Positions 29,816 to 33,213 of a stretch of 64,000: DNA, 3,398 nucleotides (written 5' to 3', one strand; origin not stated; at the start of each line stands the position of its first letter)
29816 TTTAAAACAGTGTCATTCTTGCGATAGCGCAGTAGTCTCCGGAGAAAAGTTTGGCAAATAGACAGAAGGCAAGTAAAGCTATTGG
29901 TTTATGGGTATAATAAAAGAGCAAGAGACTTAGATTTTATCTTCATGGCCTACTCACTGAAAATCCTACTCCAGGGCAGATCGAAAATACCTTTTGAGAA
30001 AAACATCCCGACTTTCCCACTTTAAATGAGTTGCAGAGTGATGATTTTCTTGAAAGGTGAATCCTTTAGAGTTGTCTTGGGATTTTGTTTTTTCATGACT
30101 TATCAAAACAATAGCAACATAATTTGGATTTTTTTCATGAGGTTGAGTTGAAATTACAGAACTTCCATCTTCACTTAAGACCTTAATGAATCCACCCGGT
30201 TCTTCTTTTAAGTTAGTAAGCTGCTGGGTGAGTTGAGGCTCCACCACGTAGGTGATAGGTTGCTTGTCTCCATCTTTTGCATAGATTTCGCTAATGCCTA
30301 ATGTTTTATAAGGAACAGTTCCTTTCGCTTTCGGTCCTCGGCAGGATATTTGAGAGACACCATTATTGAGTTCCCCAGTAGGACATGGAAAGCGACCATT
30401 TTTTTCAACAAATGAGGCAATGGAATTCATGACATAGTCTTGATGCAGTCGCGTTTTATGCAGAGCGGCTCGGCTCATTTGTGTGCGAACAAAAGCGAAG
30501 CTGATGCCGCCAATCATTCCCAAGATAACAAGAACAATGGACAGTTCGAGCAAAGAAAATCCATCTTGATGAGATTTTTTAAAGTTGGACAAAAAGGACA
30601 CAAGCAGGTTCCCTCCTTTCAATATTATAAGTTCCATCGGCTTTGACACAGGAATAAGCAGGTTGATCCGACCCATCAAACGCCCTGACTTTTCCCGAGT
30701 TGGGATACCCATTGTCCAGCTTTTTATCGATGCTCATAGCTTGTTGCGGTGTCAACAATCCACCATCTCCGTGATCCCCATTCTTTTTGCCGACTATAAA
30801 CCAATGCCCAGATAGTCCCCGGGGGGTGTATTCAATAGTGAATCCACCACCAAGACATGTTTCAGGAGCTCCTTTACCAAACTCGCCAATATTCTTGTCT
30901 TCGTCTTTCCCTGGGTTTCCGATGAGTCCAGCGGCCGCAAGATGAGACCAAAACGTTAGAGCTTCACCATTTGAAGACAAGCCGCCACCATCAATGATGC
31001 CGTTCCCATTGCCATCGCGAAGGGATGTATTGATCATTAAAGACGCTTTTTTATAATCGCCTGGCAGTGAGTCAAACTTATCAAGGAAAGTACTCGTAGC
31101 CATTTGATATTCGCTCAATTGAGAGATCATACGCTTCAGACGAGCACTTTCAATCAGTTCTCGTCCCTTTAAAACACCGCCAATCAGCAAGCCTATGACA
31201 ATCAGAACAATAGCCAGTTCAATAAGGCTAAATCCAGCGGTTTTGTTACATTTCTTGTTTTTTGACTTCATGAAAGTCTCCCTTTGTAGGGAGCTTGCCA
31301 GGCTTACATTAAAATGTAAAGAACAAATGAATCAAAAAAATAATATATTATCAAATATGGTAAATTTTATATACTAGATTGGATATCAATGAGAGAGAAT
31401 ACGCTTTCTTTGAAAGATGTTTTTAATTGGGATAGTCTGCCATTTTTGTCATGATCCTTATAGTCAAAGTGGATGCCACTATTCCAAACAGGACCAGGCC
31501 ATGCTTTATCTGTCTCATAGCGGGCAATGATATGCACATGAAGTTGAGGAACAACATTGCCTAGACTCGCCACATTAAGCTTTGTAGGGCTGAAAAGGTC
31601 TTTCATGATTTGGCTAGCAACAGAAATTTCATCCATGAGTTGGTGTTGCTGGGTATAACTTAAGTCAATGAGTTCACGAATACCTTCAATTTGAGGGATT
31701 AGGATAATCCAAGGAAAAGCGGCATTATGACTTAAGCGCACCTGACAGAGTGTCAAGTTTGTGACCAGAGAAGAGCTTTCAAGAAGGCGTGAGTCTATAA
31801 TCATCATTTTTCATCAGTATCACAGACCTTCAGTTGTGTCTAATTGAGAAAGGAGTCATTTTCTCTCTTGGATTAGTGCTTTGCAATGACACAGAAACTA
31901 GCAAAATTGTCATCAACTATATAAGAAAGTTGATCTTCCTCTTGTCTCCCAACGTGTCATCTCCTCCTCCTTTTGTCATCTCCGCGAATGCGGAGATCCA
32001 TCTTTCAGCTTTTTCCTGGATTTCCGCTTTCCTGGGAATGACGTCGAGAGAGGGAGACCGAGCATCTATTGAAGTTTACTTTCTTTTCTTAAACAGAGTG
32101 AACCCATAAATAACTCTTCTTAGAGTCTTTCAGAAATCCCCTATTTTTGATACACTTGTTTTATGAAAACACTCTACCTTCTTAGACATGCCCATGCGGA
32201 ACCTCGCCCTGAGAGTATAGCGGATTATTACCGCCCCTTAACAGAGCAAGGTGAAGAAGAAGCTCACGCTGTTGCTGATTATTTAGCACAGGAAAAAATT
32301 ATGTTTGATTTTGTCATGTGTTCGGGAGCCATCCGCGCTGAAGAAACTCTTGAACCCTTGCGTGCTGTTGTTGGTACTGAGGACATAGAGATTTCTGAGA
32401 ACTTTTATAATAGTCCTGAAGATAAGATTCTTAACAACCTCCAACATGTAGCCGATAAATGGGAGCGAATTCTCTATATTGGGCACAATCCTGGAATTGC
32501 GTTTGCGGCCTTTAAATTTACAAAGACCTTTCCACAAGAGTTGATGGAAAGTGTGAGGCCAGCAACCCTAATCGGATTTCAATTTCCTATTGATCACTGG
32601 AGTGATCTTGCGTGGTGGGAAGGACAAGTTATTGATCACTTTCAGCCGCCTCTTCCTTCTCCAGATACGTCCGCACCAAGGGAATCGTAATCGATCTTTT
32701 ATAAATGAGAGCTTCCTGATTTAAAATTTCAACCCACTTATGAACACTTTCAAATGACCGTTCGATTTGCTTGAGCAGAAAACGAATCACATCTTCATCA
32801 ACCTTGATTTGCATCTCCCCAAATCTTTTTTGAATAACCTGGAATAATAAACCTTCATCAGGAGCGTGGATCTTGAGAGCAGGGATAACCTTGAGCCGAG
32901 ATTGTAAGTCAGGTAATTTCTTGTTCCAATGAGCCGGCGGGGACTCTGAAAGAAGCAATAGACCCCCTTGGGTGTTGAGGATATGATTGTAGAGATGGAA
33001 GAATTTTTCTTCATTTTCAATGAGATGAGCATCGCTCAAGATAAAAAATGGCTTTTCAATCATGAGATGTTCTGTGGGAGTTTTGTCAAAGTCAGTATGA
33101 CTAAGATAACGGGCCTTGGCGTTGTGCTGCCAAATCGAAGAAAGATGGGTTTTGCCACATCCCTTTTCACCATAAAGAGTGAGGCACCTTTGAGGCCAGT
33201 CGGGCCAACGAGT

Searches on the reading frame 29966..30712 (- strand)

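Call 52: search_protein_families(library=pfam, proteins=[window:29966-30712:-], max_evalue=0.0001)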
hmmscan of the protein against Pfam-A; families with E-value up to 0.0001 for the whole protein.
window:29966-30712:- (248 aa): 1 family
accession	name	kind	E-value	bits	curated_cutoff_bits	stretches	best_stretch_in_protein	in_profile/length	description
PF07963.17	N_methyl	-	2.7e-05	24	21.2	1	47-71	2-26/27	Prokaryotic N-terminal methylation motif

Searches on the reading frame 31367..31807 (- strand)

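Call 52: search_protein_families(library=pfam, proteins=[window:31367-31807:-], max_evalue=0.0001)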
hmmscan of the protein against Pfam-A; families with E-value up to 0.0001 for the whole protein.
window:31367-31807:- (146 aa): 1 family
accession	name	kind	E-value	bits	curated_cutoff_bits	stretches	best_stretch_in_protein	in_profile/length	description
PF01230.28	HIT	-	6.3e-13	49.6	21.5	1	12-98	6-97/98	HIT domain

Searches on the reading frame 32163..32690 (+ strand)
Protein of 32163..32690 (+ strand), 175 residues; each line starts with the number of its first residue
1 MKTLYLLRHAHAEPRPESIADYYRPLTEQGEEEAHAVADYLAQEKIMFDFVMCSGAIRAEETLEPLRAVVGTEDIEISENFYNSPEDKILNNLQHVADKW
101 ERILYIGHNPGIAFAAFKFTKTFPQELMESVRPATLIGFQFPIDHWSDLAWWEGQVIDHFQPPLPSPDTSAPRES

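Call 52: search_protein_families(library=pfam, proteins=[window:32163-32690:+], max_evalue=0.0001)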
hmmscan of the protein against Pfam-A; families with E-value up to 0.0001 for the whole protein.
window:32163-32690:+ (175 aa): 1 family
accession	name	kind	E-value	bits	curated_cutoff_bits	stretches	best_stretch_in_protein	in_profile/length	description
PF00300.27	His_Phos_1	-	6.9e-09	36.1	21.7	1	4-80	1-76/194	Histidine phosphatase superfamily (branch 1)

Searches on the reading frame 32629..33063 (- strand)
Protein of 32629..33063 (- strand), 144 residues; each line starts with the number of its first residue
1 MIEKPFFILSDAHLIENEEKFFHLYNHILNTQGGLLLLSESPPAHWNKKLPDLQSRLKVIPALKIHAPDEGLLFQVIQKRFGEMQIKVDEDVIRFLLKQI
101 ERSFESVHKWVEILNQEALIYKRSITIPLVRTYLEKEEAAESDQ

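Call 51: search_protein_families(library=pfam, proteins=[window:32629-33063:-], max_evalue=0.0001)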
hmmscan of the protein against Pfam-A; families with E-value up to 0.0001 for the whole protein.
window:32629-33063:- (144 aa): 1 family
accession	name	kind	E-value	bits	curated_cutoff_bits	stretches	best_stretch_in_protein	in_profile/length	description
PF22688.2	Hda_lid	-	5.1e-11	42.8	27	1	75-134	6-65/65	Hda, lid domain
